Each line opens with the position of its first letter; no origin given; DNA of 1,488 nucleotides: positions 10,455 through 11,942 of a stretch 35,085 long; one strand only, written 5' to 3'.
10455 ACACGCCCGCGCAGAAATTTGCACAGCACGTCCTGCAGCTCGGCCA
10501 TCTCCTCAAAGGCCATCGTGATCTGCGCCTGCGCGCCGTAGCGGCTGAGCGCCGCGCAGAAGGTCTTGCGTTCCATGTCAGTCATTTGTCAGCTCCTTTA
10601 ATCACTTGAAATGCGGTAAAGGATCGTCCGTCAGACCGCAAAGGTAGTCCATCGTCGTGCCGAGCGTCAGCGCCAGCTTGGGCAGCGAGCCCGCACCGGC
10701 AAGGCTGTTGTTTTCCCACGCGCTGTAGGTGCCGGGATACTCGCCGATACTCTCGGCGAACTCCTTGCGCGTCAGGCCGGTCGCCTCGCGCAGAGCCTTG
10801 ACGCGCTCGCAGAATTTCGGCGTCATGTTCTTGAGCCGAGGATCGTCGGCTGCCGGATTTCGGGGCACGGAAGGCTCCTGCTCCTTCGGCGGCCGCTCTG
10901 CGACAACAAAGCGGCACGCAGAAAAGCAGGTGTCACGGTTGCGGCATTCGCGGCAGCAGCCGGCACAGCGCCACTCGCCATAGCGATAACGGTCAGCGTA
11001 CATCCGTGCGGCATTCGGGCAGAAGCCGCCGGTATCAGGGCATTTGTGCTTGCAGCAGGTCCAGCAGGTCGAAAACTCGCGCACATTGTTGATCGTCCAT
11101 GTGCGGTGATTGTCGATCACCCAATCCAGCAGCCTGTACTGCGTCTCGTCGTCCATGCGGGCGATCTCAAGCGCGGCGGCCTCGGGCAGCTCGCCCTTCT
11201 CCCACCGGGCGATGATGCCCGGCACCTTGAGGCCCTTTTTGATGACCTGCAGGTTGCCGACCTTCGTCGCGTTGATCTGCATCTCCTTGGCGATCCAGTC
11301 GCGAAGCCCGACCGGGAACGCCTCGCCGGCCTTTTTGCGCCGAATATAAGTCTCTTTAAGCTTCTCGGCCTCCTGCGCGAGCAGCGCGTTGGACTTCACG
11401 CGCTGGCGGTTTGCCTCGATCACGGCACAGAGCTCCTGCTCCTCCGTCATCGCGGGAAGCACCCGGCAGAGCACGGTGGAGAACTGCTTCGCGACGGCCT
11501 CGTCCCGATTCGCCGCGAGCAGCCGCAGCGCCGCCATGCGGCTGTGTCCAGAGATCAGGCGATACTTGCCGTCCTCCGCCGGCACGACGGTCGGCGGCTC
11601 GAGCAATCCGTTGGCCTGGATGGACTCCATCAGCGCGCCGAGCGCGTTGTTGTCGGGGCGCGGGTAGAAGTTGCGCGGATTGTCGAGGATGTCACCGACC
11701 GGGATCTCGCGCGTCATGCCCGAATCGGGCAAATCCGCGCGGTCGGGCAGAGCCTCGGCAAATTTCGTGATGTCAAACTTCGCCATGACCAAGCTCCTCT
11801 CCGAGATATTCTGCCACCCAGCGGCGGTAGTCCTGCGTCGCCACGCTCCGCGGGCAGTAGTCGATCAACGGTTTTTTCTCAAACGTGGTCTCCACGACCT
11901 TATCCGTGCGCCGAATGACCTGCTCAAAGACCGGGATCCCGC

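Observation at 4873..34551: Dispersed, over-represented 17-bp palindrome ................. (5 perfect + 3 near copies)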

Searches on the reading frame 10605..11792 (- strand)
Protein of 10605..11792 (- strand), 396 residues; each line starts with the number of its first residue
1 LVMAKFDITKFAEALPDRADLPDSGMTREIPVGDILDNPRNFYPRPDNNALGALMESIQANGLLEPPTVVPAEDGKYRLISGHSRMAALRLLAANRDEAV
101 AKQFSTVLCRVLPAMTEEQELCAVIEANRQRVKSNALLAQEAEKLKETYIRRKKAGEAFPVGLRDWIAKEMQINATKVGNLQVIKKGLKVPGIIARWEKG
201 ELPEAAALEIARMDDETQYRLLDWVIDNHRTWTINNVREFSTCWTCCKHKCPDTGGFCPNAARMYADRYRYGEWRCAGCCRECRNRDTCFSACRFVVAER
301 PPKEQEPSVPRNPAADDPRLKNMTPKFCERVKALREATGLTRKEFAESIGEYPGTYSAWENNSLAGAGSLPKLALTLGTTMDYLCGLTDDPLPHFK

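Call 14: search_protein_families(library=pfam, proteins=[window:10605-11792:-], max_evalue=0.01)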
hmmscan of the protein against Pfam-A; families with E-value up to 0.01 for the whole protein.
window:10605-11792:- (396 aa): 4 families
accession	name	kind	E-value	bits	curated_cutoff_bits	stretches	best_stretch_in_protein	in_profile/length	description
PF01381.28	HTH_3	-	1.7e-08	34.8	23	1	331-384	1-55/55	Helix-turn-helix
PF12844.13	HTH_19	-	3.6e-07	30.4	30.2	1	329-384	2-58/64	Helix-turn-helix domain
PF02195.25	ParB_N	-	1.3e-05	25.6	26.3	1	28-105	4-81/95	ParB N-terminal domain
PF13560.12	HTH_31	-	0.0025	18.5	27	1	329-361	4-36/64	Helix-turn-helix domain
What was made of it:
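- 10602..11792 (-): ParB-family protein: ParB_N, ParB/KorB-type HTH domain, Cys-rich block and C-terminal XRE HTH. Best candidate ligand. Pfam (call 14).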

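Call 19: find_related_loci(query=window:10605-11792:-, collection=viral_contigs, flank=10000)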
Query window:10605-11792:- (396 aa) in viral_contigs; peptide patterns used: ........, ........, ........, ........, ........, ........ (x = any residue, [..] = any of these).
34 stretches matched a pattern; 34 encode a relative of the query (tblastn E <= 1e-3); 32 distinct loci.
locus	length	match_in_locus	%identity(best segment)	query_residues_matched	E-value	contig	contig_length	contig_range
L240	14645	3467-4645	97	1-393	0e+0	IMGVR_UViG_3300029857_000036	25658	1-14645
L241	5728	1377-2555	96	1-393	0e+0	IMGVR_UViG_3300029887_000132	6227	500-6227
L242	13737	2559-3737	96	1-393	0e+0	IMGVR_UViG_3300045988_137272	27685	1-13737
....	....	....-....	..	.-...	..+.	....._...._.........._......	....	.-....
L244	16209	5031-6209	96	1-393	0e+0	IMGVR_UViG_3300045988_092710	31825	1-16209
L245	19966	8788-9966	95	1-393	0e+0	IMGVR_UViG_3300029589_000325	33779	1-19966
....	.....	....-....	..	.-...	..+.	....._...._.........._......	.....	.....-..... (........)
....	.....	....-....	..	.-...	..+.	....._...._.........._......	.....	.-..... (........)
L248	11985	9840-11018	95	1-393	0e+0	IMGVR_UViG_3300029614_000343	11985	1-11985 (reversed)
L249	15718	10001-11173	93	1-393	0e+0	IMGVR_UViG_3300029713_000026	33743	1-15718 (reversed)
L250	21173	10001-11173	94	1-393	0e+0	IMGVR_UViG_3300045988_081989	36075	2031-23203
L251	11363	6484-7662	90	1-393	0e+0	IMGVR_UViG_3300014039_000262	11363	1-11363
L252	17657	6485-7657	91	1-393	0e+0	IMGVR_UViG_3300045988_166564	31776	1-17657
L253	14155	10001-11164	81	1-391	0e+0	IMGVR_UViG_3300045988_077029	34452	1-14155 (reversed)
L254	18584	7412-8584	91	1-393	0e+0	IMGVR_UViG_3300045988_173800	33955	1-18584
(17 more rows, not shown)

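Call 33: find_related_loci(query=A1, collection=viral_contigs, flank=10000)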
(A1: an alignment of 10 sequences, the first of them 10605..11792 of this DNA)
Query A1 (396 aa) in viral_contigs; peptide patterns used: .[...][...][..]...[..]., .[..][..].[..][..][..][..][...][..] (x = any residue, [..] = any of these).
343 stretches matched a pattern; 268 encode a relative of the query (tblastn E <= 1e-3); the best 80 are kept; 80 distinct loci.
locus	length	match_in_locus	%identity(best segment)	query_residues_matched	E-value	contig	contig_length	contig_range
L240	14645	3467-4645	97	1-393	0e+0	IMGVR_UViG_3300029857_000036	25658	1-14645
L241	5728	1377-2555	96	1-393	0e+0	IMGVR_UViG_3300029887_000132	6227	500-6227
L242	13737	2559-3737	96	1-393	0e+0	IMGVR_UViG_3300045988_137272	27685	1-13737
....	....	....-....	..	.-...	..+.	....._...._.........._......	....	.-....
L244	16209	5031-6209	96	1-393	0e+0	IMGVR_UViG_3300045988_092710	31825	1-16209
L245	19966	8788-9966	95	1-393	0e+0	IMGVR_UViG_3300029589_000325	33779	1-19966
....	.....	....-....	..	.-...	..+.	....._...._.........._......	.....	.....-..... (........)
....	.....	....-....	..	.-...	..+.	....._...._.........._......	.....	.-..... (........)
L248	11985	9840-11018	95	1-393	0e+0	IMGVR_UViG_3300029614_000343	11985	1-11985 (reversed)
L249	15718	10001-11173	93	1-393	0e+0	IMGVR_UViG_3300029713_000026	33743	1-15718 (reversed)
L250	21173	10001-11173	94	1-393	0e+0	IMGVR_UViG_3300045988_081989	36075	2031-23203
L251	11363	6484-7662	90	1-393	0e+0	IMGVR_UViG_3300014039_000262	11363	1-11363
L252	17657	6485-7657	91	1-393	0e+0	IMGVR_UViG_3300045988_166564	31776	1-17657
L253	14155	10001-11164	81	1-391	0e+0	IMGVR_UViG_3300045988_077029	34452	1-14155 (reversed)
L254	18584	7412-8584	91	1-393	0e+0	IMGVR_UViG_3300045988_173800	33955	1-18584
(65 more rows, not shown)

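Call 44: search_protein_families(library=phrogs, proteins=[window:10605-11792:-], max_evalue=0.001)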
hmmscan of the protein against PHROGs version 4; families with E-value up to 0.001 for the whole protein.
window:10605-11792:- (396 aa): 16 families
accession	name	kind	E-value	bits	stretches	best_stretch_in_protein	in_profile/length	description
phrog_27290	-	unknown function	2.7e-34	119.8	1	3-339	1-342/517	-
phrog_15982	-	unknown function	1.8e-26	94.2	1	27-305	28-280/453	-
phrog_4715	-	DNA, RNA and nucleotide metabolism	6.5e-22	78.7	1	3-220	116-338/630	ParB-like partition protein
phrog_8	-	transcription regulation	1.1e-11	45.8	1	324-392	74-143/346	transcriptional regulator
phrog_6218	-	DNA, RNA and nucleotide metabolism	2.5e-10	41.1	1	29-132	7-100/506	ParB-like partition protein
phrog_620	-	DNA, RNA and nucleotide metabolism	2.7e-09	38.4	1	28-146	10-116/217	ParB-like partition protein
phrog_3951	-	unknown function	4.6e-08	33.9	1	29-113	20-107/301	-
phrog_3264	-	DNA, RNA and nucleotide metabolism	6.1e-08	33.6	1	27-131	49-141/337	ParB-like partition protein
phrog_26387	-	DNA, RNA and nucleotide metabolism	4.7e-07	30.5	1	29-93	12-76/252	ParB-like partition nuclease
phrog_498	-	other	5e-07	29.6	1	23-147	31-145/633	DNA methyltransferase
phrog_1033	-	DNA, RNA and nucleotide metabolism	8.8e-07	30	1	47-139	54-142/334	ParB-like partition protein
phrog_2328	-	transcription regulation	3.9e-06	27.7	1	326-391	15-81/128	transcriptional repressor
phrog_3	-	transcription regulation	1e-05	26.5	1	315-387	81-148/430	transcriptional repressor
phrog_2104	-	unknown function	3.1e-05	25.1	1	328-363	41-76/103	-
phrog_27360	-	unknown function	5.2e-05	23.7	1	34-139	13-117/312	-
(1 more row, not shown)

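Call 57: search_solved_structures(query=A1, max_evalue=0.01, show_alignments=2)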
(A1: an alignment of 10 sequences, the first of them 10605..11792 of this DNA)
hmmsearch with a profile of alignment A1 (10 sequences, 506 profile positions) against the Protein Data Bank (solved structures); distinct sequences matched with E-value up to 0.01: 13.
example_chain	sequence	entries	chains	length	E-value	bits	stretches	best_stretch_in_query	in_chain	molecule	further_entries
4umk_A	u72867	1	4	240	3.8e-11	45.5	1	42-173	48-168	PROBABLE CHROMOSOME-PARTITIONING PROTEIN PARB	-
7ol9_A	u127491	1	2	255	1.1e-10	44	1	18-108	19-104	Nucleoid occlusion protein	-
7nfu_A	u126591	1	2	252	1.3e-09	40.5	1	25-95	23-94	Nucleoid occlusion protein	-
7bnk_A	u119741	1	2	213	7e-09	38.1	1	39-109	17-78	ParB family protein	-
7o0n_A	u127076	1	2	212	9.3e-09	37.6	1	39-109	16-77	ParB family protein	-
7bnr_A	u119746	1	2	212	1.3e-08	37.2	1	39-109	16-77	ParB family protein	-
7ng0_A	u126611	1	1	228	1.3e-08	37.2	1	29-95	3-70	Nucleoid occlusion protein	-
6t1f_A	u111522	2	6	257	1.1e-07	34.1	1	40-92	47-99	Chromosome-partitioning protein ParB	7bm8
6sdk_A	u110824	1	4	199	4.1e-07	32.2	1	29-171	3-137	Stage 0 sporulation protein J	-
1vz0_A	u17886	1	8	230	4.9e-07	32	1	40-90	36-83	Chromosome-partitioning protein Spo0J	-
6ryk_A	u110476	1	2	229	4.3e-05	25.5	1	20-97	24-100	ParB-like nuclease domain protein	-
6ky4_A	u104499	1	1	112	0.0013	20.7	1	49-94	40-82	Sulfiredoxin, chloroplastic/mitochondrial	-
8qa8_A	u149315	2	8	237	0.0047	18.8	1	46-88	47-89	Transcriptional repressor protein KorB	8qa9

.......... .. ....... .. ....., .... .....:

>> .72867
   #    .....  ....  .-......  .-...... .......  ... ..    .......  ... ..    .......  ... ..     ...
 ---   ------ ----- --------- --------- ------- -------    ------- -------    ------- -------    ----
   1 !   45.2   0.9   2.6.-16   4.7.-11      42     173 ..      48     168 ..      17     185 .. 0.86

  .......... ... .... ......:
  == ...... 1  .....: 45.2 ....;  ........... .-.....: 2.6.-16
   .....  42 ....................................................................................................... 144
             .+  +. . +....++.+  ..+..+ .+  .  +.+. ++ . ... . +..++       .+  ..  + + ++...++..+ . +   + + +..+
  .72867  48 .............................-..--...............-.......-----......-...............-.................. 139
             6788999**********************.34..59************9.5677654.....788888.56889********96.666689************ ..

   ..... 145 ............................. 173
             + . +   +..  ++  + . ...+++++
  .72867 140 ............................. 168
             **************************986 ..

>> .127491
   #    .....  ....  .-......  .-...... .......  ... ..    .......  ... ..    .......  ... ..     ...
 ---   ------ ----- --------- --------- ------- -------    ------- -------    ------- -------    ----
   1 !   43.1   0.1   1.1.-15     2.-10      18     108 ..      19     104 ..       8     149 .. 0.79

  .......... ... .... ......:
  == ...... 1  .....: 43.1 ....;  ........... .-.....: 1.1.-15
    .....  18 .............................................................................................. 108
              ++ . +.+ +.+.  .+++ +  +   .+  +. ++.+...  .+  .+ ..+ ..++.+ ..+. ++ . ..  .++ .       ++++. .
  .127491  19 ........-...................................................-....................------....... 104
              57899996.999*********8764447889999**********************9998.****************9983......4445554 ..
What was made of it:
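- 10602..11792 (-): PDB profile hits to Spo0J, Noc, ParB and KorB (call 57).
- On ParABS partition system (parS centromere): Profile hits to Spo0J, Noc and ParB (call 57).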

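Call 58: find_homologous_proteins(query=window:10605-11792:-, max_evalue=0.00001)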
Query window:10605-11792:- (396 aa): 1302 proteins with E <= 0.00001 among 7452 candidates; the best 120 are listed.
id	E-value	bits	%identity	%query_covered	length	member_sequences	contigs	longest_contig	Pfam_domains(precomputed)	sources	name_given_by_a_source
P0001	6.2e-249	844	93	99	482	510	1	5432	PF12844.14,PF01381.29,PF02195.27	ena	-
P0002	7.6e-248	840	92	99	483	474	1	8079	PF12844.14,PF01381.29,PF02195.27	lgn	-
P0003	3.8e-247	838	92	99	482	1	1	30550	PF12844.14,PF01381.29,PF02195.27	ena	-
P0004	9.1e-247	837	92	99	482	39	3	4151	PF12844.14,PF01381.29,PF02195.27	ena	-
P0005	4.3e-245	831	91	99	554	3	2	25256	PF12844.14,PF01381.29,PF02195.27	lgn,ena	-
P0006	1.7e-243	826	91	99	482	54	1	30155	PF12844.14,PF01381.29,PF02195.27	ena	-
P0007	1.2e-242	823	91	99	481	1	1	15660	PF12844.14,PF01381.29,PF02195.27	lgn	-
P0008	2.9e-238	809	89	99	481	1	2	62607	PF12844.14,PF01381.29,PF02195.27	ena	-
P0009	7.5e-238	807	89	99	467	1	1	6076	PF12844.14,PF01381.29,PF02195.27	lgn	-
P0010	1.7e-236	803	89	99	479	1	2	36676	PF12844.14,PF01381.29,PF02195.27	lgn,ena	-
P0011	1.6e-233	793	87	99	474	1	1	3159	PF12844.14,PF01381.29,PF02195.27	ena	-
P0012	4.5e-231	785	87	99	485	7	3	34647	PF12844.14,PF01381.29,PF02195.27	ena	-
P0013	4.1e-229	779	86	99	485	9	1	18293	PF12844.14,PF01381.29,PF02195.27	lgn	-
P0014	2.6e-228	776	86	99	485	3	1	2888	PF12844.14,PF01381.29,PF02195.27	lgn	-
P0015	2.7e-228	776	85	99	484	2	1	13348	PF12844.14,PF01381.29,PF02195.27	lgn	-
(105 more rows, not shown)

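Call 83: predict_structure(alignment_id=A2)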
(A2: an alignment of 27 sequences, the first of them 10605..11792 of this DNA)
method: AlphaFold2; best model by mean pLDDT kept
length: 396 residues; sequences in the alignment: 27
mean_pLDDT: 50.8   pTM: 0.36
mean pLDDT of the five models: 50.8, 50.3, 47.3, 44.5, 42.4
residues with pLDDT >= 90: 4; 70-90: 103; 50-70: 27; < 50: 262
segments of 3 or more residues with pLDDT < 50: 1-96, 100-116, 119-122, 249-331, 341-396
pLDDT, mean of each block of 10 residues (from residue 1): 34 37 29 34 38 44 30 27 41 46 40 43 49 71 84 81 81 81 88 84 88 84 75 80 61 43 37 36 39 34 38 39 43 54 45 30 31 35 34 31
secondary structure, 60 per line:
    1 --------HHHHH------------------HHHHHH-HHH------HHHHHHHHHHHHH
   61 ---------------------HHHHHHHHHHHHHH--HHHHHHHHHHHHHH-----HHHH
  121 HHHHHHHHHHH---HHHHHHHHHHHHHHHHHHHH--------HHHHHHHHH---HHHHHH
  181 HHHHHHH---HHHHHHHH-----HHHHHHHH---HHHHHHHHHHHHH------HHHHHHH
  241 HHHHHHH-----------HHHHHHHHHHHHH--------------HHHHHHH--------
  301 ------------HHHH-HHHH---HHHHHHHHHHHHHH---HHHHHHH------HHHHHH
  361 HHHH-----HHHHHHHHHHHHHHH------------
elements in order: H9-13 H32-37 H48-60 H82-95 H98-111 H117-131 H135-154 H163-171 H175-187 H191-198 H204-211 H215-227 H234-247 H259-271 H286-292 H313-316 H318-321 H325-338 H342-348 H355-364 H370-384
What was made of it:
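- The structure model is poor outside residues 130-245 (call 83).
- Tried and rejected: Only the central domain is usable (call 83).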

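Call 85: fold_search(model_id=the predicted structure, library=pdb)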
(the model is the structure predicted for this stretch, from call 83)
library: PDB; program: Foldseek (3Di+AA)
matches with E <= 10: 53; with E <= 0.001: 0
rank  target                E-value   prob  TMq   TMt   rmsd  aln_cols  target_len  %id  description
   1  1vz0_B                2.2e-03  1.00  0.27  0.50  18.6       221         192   22  Chromosome segregation protein Spo0J from Thermus thermophilus (released 2004-07-19)
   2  1vz0_A                2.3e-03  1.00  0.26  0.51  18.5       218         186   22  Chromosome segregation protein Spo0J from Thermus thermophilus (released 2004-07-19)
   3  1vz0_C                5.4e-03  1.00  0.27  0.51  18.4       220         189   22  Chromosome segregation protein Spo0J from Thermus thermophilus (released 2004-07-19)
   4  1vz0_E                5.4e-03  1.00  0.27  0.50  18.4       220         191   22  Chromosome segregation protein Spo0J from Thermus thermophilus (released 2004-07-19)
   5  1vz0_H                5.6e-03  1.00  0.26  0.51  18.4       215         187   21  Chromosome segregation protein Spo0J from Thermus thermophilus (released 2004-07-19)
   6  1vz0_F                7.1e-03  1.00  0.27  0.51  18.7       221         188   22  Chromosome segregation protein Spo0J from Thermus thermophilus (released 2004-07-19)
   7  4umk_A                1.4e-02  1.00  0.23  0.48  12.9       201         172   22  The complex of Spo0J and parS DNA in chromosomal partition system (released 2015-05-13)
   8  4umk_B                2.3e-02  1.00  0.24  0.46  12.7       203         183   19  The complex of Spo0J and parS DNA in chromosomal partition system (released 2015-05-13)
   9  6t1f_C                3.9e-02  0.99  0.23  0.42  15.8       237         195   18  Crystal structure of the C-terminally truncated chromosome-partitioning protein ParB from Caulobacter crescentus compl (released 2020-10-14)
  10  4umk_D                5.7e-02  0.99  0.21  0.42  15.6       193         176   21  The complex of Spo0J and parS DNA in chromosomal partition system (released 2015-05-13)
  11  7ng0                  6.6e-02  0.99  0.23  0.42  12.8       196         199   15  Crystal structure of N- and C-terminally truncated Geobacillus thermoleovorans nucleoid occlusion protein Noc (released 2021-02-17)
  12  7nfu_B                7.2e-02  1.00  0.26  0.45  12.8       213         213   14  Crystal structure of C-terminally truncated Geobacillus thermoleovorans nucleoid occlusion protein Noc (released 2021-02-17)
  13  7o0n_A                8.7e-02  0.99  0.22  0.42  15.2       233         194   18  Crystal structure of a ParB E93A mutant from Myxococcus xanthus bound to CDP and monothiophosphate (released 2021-09-15)
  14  4umk_C                1.0e-01  0.99  0.23  0.43  14.2       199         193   21  The complex of Spo0J and parS DNA in chromosomal partition system (released 2015-05-13)
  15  7nfu_A                1.3e-01  0.99  0.25  0.41  13.5       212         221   19  Crystal structure of C-terminally truncated Geobacillus thermoleovorans nucleoid occlusion protein Noc (released 2021-02-17)
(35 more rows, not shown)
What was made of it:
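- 10602..11792 (-): Fold matches to ParB/Noc/KorB/SopB DNA-binding domains, from a low-confidence model (calls 83, 85).
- Closest known: RK2 KorB with its 12 OB operators, IncC and KorA. Same: The KorB DNA-binding domain is among the fold matches (1R71, 8QA8/9; calls 57, 85).
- Closest known: Chromosomal parS sites of Firmicutes. Same: ParB here matches Spo0J and Noc best (calls 57, 85).
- The protein is a ParB/Noc/KorB-type DNA binder (calls 57, 85).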

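Call 94: search_protein_families(library=ncbifam, proteins=[window:10605-11792:-], max_evalue=0.01)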
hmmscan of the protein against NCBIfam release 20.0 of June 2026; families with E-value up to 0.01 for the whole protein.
window:10605-11792:- (396 aa): 7 families
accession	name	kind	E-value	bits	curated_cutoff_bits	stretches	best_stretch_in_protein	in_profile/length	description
TIGR04285.1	nucleoid_noc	exception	2.6e-06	27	315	1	29-105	4-79/255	nucleoid occlusion protein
TIGR03734.1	PRTRC_parB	hypoth_equivalog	6.8e-05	21.6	278.6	1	38-134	7-93/555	PRTRC system ParB family protein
TIGR00180.1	parB_part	domain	0.00011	22.1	58.45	1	47-107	25-87/186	ParB/RepB/Spo0J family partition protein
NF041951.1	phage_RstR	subfamily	0.0004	20.6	80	1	326-390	2-67/108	RstR family transcriptional repressor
TIGR03830.1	CxxCG_CxxCG_HTH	subfamily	0.00092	19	61.8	0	330-367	69-106/127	type II TA system antitoxin MqsA family protein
TIGR00270.2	TIGR00270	equivalog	0.003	17.4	110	1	280-362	26-111/159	multiprotein bridging factor aMBF1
NF053625.1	SerKinSerKArch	equivalog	0.0046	16.2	380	1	50-101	34-87/244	ADP-dependent L-serine kinase SerK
